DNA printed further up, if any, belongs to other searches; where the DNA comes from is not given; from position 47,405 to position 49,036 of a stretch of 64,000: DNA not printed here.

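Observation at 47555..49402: Pilin gene abutted to a Wzy_C/O-antigen-ligase-like protein: candidate pilin O-glycosylation module in a Gram-positive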

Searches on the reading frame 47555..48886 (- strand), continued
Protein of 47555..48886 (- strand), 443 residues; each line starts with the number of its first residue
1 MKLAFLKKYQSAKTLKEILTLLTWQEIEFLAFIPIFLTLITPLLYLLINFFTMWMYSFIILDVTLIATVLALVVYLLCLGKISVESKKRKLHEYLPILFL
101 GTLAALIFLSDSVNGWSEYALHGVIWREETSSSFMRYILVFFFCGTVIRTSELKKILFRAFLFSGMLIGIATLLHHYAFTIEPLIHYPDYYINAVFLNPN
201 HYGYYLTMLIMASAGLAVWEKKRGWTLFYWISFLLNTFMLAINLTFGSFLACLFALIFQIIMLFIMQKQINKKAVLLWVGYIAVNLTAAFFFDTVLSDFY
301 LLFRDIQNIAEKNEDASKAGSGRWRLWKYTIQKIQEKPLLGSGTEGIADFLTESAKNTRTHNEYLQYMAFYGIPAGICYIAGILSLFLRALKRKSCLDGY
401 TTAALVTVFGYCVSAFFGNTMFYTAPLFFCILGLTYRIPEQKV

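Call 30: fold_search(model_id=the predicted structure, library=pdb)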
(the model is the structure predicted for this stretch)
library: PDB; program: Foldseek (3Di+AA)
matches with E <= 10: 217; with E <= 0.001: 1
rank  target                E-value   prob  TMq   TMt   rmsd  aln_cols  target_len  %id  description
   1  7tpg_B                2.1e-06  1.00  0.59  0.64   6.3       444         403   16  Single-Particle Cryo-EM Structure of the WaaL O-antigen ligase in its ligand bound state (released 2022-04-06)
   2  3wmg_A                4.5e-01  0.08  0.09  0.08  28.5       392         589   12  Crystal structure of an inward-facing eukaryotic ABC multidrug transporter G277V/A278V/A279V mutant in complex with an (released 2014-04-30)
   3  4u4w_A                7.2e-01  0.12  0.17  0.17  20.9       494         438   10  Structure of a nitrate/nitrite antiporter NarK in nitrate-bound occluded state (released 2015-07-15)
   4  8if8_C                7.8e-01  0.20  0.19  0.15  21.2       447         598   11  Arabinosyltransferase AftA (released 2023-05-31)
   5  9dnx_A                7.8e-01  0.08  0.14  0.10  23.4       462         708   11  Human ClC-3:TMEM9, TMEM9 Protomer A and B: Complete (released 2025-04-02)
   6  9i60_C                8.1e-01  0.08  0.13  0.12  20.0       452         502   12  Transient activated state of BetP (released 2026-02-18)
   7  8e9i_M                9.9e-01  0.10  0.15  0.14  20.4       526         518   10  Mycobacterial respiratory complex I, semi-inserted quinone (released 2022-10-12)
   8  3wmf                  1.1e+00  0.06  0.10  0.08  28.3       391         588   13  Crystal structure of an inward-facing eukaryotic ABC multitrug transporter G277V/A278V/A279V mutant (released 2014-03-19)
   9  8y6h_A                1.1e+00  0.03  0.10  0.08  28.2       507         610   10  P-glycoprotein in complex with UIC2 Fab and triple elacridar molecules in LMNG detergent (released 2024-04-17)
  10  7zdt_C                1.2e+00  0.12  0.16  0.13  25.2       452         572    9  Occ(apo/return) conformation of CydDC mutant (E500Q.C) in ATP(CydC) bound state (Dataset-18) (released 2023-04-19)
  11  5xtc_i                1.2e+00  0.09  0.15  0.17  20.1       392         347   16  Cryo-EM structure of human respiratory complex I transmembrane arm (released 2017-08-30)
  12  7ze5_C                1.2e+00  0.07  0.12  0.10  25.3       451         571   10  Occ(apo/return) conformation of CydDC mutant (E500Q.C) in ATP(CydC)/AMP-PNP(CydD) bound state (Dataset-23) (released 2023-04-19)
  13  1rsv_A                1.3e+00  0.06  0.10  0.12  19.6       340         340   14  azide complex of the diferrous E238A mutant R2 subunit of ribonucleotide reductase (released 2003-12-23)
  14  5lnk_M                1.3e+00  0.08  0.16  0.16  19.5       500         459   11  Entire ovine respiratory complex I (released 2016-11-23)
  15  8sxb                  1.3e+00  0.06  0.10  0.05  25.8       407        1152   14  Bovine multidrug resistance protein 4 (MRP4) bound to prostaglandin E2 in MSP lipid nanodisc (released 2024-01-17)
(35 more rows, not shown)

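Call 43: search_protein_families(library=pfam, proteins=[L041:7481-9682:+, L060:858-2474:+, L019:4248-5933:+, L043:4278-6686:-, L036:2391-3917:+, L041:10713-11660:+, L036:4002-5615:+, L053:3913-4842:+, L003:5307-5963:+, L010:2245-2763:+], max_evalue=0.001)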
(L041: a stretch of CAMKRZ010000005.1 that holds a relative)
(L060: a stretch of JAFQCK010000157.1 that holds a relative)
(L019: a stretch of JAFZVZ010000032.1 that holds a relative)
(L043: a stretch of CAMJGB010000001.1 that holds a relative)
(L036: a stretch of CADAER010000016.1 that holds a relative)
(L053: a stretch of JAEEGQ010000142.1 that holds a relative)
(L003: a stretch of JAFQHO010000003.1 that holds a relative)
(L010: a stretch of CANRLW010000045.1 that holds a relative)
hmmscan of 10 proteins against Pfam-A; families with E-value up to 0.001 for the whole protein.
L041:7481-9682:+ (733 aa): 3 families
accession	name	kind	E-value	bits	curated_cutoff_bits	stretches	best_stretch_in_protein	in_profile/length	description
PF14393.11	DUF4422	-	1.9e-87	293.2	25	1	471-699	1-219/220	Domain of unknown function (DUF4422)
PF02397.22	Bac_transf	-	4e-72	241.9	27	1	273-449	1-175/179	Bacterial sugar transferase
PF13727.12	CoA_binding_3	-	8.8e-18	65.3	25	1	77-236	3-175/175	CoA-binding domain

L060:858-2474:+ (538 aa): 2 families
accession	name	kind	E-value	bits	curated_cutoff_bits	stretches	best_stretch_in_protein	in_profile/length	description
PF00275.25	EPSP_synthase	-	1.1e-110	370.7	22.8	1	115-525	4-416/417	EPSP synthase (3-phosphoshikimate 1-carboxyvinyltransferase)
PF01371.25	Trp_repressor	-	9.9e-24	83.7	27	1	19-100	4-86/88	Trp repressor protein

L019:4248-5933:+ (561 aa): 6 families
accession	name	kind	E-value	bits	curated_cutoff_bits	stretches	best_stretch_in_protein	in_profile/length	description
PF10996.14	Beta-Casp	-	1.3e-39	135.9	27.7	1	275-403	1-119/120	Beta-Casp domain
PF07521.17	RMMBL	-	6.6e-15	55.3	21.6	1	418-477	2-59/63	Zn-dependent metallo-hydrolase RNA specificity domain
PF00753.33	Lactamase_B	-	3e-14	53.8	22.7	1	36-220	4-161/196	Metallo-beta-lactamase superfamily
PF16661.11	Lactamase_B_6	-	3.1e-13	50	27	1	42-200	1-157/193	Metallo-beta-lactamase superfamily domain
PF12706.13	Lactamase_B_2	-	1.9e-06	28.1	27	1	48-110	1-67/200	Beta-lactamase superfamily domain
PF23023.1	Anti-Pycsar_Apyc1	-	0.00013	22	50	1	36-91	18-70/250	Anti-Pycsar protein Apyc1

L043:4278-6686:- (802 aa): 1 family
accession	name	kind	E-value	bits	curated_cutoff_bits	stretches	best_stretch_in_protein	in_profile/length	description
PF00884.28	Sulfatase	-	8.7e-29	101.2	25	1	425-735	1-301/301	Sulfatase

L036:2391-3917:+ (508 aa): 1 family
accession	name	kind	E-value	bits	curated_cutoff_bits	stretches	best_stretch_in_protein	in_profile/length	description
PF04932.20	Wzy_C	-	1.6e-22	80.3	31.7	1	245-392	3-149/149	O-Antigen ligase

L041:10713-11660:+ (315 aa): 4 families
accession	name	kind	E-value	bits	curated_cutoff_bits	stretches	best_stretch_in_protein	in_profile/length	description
PF00535.33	Glycos_transf_2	-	1.5e-39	136.1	23.3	1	5-168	1-165/168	Glycosyl transferase family 2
PF13641.12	Glyco_tranf_2_3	-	1.8e-14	54.8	27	1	4-119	3-124/230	Glycosyltransferase like family 2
PF10111.15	Glyco_tranf_2_2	-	1.6e-11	44.7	27.3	1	6-111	2-111/276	Glycosyltransferase like family 2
PF13704.12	Glyco_tranf_2_4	-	0.00064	20.6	27.5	0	12-99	2-89/98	Glycosyl transferase family 2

L036:4002-5615:+ (537 aa): 2 families
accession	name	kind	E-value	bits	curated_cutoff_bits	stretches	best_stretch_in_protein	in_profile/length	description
PF13519.12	VWA_2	-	1.3e-09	39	27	1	78-177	2-106/107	von Willebrand factor type A domain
PF00092.34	VWA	-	4.2e-07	30.8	23.8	1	79-206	4-140/174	von Willebrand factor type A domain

L053:3913-4842:+ (309 aa): 3 families
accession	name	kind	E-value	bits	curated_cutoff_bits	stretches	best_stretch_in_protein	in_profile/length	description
PF13306.12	LRR_5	-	1.1e-58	197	27.7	2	90-213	6-126/127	BspA type Leucine rich repeat region (6 copies)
PF13855.12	LRR_8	-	1e-15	57.7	27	1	130-172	13-56/61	Leucine rich repeat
PF23952.1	LRR_EndoS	-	8.3e-06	26.5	27.9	0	98-153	38-94/116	Endo-beta-N-acetylglucosaminidase EndoS LRR domain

L003:5307-5963:+ (218 aa): 0 families

L010:2245-2763:+ (172 aa): 1 family
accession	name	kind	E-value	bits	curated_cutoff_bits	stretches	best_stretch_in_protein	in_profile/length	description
PF06177.16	QueT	-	1.7e-40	139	33.7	1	12-149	1-139/141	QueT transporter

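Call 44: find_encoding_contigs(protein=P0004, flank=6000, max_places=3)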
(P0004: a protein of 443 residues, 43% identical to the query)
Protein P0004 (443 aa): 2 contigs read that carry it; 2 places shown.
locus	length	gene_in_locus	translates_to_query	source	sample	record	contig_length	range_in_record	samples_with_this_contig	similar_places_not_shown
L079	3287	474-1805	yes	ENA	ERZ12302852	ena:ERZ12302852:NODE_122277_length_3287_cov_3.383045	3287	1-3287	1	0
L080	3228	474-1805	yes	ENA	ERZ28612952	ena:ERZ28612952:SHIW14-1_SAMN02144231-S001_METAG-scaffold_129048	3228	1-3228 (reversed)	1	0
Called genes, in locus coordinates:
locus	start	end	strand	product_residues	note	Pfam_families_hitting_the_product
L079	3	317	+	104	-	?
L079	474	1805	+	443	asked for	PF04932:Wzy_C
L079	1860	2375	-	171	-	PF02572:CobA_CobO_BtuR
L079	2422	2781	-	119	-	PF13490:zf-HC2 (weak)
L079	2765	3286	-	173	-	?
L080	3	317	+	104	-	?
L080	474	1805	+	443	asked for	PF04932:Wzy_C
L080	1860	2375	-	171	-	PF02572:CobA_CobO_BtuR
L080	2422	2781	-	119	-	PF13490:zf-HC2 (weak)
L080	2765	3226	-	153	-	?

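Call 45: find_encoding_contigs(protein=P0003, flank=6000, max_places=3)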
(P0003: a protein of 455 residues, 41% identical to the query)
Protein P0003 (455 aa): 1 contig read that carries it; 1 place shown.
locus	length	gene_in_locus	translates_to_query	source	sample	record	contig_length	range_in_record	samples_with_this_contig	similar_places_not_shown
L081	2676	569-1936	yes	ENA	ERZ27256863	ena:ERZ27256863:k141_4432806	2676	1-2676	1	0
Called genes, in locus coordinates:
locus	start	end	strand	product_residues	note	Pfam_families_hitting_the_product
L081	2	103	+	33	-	?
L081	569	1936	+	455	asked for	PF04932:Wzy_C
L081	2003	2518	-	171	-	PF02572:CobA_CobO_BtuR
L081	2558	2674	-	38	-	?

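Call 46: find_encoding_contigs(protein=P0006, flank=6000, max_places=3)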
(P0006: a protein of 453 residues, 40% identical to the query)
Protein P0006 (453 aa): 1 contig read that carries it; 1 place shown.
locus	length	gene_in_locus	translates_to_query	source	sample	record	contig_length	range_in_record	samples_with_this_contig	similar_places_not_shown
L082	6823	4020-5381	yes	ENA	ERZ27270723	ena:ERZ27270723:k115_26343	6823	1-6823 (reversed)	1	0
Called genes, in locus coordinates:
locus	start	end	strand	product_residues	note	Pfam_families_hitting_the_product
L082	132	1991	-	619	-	PF16990:CBM_35, PF02156:Glyco_hydro_26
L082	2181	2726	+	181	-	PF12822:ECF_trnsprt (weak), PF02632:BioY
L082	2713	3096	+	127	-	PF06935:DUF1284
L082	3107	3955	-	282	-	PF01734:Patatin, PF19890:DUF6363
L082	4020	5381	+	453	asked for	PF04932:Wzy_C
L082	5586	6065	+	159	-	-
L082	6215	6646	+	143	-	-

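Call 48: find_related_loci(query=window:47555-48886:-, collection=metagenome_contigs, flank=6000)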
Query window:47555-48886:- (443 aa) in metagenome_contigs; peptide patterns used: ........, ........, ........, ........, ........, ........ (x = any residue, [..] = any of these).
127 stretches matched a pattern; 8 encode a relative of the query (tblastn E <= 1e-3); 8 distinct loci.
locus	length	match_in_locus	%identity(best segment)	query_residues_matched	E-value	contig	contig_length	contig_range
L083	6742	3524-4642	36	60-437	3e-62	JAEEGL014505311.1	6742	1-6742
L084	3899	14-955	38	114-437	3e-60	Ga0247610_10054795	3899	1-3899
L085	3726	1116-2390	33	15-438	4e-53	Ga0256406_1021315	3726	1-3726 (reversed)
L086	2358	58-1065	36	103-438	2e-52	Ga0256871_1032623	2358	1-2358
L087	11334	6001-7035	33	88-433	8e-47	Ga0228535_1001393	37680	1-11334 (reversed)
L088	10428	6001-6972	33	120-442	9e-44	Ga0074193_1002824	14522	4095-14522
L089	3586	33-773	57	114-437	3e-25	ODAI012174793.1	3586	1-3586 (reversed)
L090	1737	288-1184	58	60-437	1e-25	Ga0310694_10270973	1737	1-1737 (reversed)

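Call 87: search_protein_representatives(alignment_id=A1)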
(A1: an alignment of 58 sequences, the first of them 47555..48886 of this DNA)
Query: 58 sequences, 452 profile positions. Proteins with E-value up to 0.001 (for the whole library): 51861; up to 1e-10: 11743; up to 1e-30: 1076. The best 150 are listed.
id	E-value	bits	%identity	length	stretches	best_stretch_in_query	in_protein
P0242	4.0e-213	724.6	-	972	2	16-450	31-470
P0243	3.2e-184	629.3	-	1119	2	13-448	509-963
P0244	2.4e-180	616.5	-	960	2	29-446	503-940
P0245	1.0e-169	581.5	-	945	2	3-449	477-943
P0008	6.6e-165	565.7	-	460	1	3-448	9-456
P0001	2.9e-157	540.4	-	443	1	4-447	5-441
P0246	6.9e-157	539.2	-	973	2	6-447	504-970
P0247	1.9e-156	537.8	-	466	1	4-447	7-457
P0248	6.6e-155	532.7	-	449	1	1-451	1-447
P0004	9.8e-155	532.1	-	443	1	4-446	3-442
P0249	3.7e-154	530.2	-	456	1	2-447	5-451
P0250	2.1e-152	524.4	-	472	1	8-442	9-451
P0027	3.0e-152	523.9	-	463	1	2-448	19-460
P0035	1.0e-151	522.2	-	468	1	1-449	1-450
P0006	4.9e-151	519.9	-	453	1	8-448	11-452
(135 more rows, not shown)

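Call 92: list_cluster_members(proteins=[P0001])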
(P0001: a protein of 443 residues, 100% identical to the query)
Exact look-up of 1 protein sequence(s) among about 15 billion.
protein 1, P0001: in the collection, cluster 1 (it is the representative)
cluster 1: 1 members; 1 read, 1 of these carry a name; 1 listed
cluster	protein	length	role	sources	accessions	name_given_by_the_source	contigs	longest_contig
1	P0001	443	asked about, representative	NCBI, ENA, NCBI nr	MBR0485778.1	MAG: O-antigen ligase family protein [Oscillospiraceae bacterium] | O-antigen ligase family protein [Oscillospiraceae bacterium]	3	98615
